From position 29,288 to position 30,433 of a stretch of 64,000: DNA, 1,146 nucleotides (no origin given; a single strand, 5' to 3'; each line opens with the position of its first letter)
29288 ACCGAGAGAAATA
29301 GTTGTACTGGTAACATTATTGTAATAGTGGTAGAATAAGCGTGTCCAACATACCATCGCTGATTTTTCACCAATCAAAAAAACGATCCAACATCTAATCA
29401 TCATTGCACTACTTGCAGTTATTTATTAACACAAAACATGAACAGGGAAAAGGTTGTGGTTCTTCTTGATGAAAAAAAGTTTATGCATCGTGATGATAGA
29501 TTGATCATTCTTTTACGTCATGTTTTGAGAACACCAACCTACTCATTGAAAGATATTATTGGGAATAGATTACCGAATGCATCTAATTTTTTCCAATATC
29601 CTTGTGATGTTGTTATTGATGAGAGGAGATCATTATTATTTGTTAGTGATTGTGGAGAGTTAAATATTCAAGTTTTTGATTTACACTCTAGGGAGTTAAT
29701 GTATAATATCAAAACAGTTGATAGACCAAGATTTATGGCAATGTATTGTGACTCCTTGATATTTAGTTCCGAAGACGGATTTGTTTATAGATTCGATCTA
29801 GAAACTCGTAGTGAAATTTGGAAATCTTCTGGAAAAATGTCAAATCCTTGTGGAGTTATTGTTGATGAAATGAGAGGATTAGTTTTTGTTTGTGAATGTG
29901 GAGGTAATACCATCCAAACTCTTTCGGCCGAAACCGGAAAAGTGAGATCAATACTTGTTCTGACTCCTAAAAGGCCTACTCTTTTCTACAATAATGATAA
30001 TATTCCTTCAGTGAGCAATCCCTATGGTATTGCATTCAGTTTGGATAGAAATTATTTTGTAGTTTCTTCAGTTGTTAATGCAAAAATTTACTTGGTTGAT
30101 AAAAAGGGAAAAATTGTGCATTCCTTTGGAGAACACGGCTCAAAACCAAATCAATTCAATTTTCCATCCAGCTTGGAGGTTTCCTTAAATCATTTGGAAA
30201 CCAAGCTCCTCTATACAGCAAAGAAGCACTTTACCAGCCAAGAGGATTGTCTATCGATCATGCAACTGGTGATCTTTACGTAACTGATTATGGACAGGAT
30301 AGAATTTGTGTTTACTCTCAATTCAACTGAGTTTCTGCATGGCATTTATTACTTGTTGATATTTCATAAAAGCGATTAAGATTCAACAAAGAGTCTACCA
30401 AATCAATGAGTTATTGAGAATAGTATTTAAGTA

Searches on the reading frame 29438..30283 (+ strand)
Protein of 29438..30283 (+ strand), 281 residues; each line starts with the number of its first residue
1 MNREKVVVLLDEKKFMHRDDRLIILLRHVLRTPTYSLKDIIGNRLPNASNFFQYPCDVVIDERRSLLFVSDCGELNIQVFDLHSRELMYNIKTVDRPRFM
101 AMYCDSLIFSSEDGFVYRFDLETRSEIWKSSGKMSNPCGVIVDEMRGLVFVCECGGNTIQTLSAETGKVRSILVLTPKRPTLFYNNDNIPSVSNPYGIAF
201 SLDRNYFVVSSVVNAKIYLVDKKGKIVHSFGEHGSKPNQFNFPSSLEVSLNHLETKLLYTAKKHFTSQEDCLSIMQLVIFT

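Call 5: search_protein_families(library=pfam, proteins=[window:29438-30283:+], max_evalue=1)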
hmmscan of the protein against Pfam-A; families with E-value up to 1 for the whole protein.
window:29438-30283:+ (281 aa): 8 families
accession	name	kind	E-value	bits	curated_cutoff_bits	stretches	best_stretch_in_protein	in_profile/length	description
PF13570.13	Beta-prop_ACSF4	-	9e-07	29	133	1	65-230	62-210/329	Beta-alanine-activating enzyme, beta-propeller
PF01731.26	Arylesterase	-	3.4e-05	24.4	21.3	1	187-223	48-84/86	Arylesterase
PF17170.10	DUF5128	-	0.0073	16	22.9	1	202-257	52-106/321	6-bladed beta-propeller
PF08450.18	SGL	-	0.01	15.9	26.3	1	129-181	178-228/246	SMP-30/Gluconolactonase/LRE-like region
PF18975.6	DUF5711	-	0.014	15.1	26.3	1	101-172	25-90/344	Family of unknown function (DUF5711)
PF13360.13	PQQ_2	-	0.039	14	27.6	1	113-170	2-56/233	Outer membrane protein assembly factor BamB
PF16288.11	DUF4934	-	0.18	12.4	27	1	201-259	30-83/102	Domain of unknown function (DUF4934)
PF01436.27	NHL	-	0.33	11.5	20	0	52-80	1-28/28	NHL repeat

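Call 68: search_protein_families(library=pfam, proteins=[P0055, P0059, P0060], max_evalue=0.01)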
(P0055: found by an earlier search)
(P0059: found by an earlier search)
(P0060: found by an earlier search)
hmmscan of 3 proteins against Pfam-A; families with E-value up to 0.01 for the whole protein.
P0055 (322 aa): 8 families
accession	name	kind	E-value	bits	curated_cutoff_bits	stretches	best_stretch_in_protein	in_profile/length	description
PF01436.27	NHL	-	8.5e-15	54.4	20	2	240-268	1-28/28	NHL repeat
PF13570.13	Beta-prop_ACSF4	-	3e-09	37.2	133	1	65-292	62-265/329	Beta-alanine-activating enzyme, beta-propeller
PF17170.10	DUF5128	-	4e-08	33.2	22.9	1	202-272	52-121/321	6-bladed beta-propeller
PF01731.26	Arylesterase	-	6.6e-07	29.9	21.3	0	187-223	48-84/86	Arylesterase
PF08450.18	SGL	-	1.9e-05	24.8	26.3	0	193-274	134-216/246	SMP-30/Gluconolactonase/LRE-like region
PF10282.15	Lactonase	-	0.00022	21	21.7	0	236-318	239-318/344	Lactonase, 7-bladed beta-propeller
PF18975.6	DUF5711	-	0.00044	20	26.3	0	101-172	25-90/344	Family of unknown function (DUF5711)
PF16288.11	DUF4934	-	0.004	17.7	27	0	201-275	30-101/102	Domain of unknown function (DUF4934)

P0059 (489 aa): 4 families
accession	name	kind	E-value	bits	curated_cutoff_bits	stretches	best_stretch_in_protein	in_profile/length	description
PF01436.27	NHL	-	2.3e-15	56.2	20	1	460-487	1-27/28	NHL repeat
PF08450.18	SGL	-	9.3e-06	25.8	26.3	1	218-353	129-218/246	SMP-30/Gluconolactonase/LRE-like region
PF01731.26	Arylesterase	-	3.3e-05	24.5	21.3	0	459-488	52-81/86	Arylesterase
PF22586.1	ANCHR-like_BBOX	-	0.00022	21.7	27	0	65-106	2-38/39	ANCHR-like B-box zinc-binding domain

P0060 (412 aa): 2 families
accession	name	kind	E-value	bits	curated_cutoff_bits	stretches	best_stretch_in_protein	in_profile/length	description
PF01363.27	FYVE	-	0.00038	21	27.8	1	2-66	8-64/67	FYVE zinc finger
PF11224.13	DUF3023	-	0.0049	17.2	22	0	282-316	1-36/129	Protein of unknown function (DUF3023)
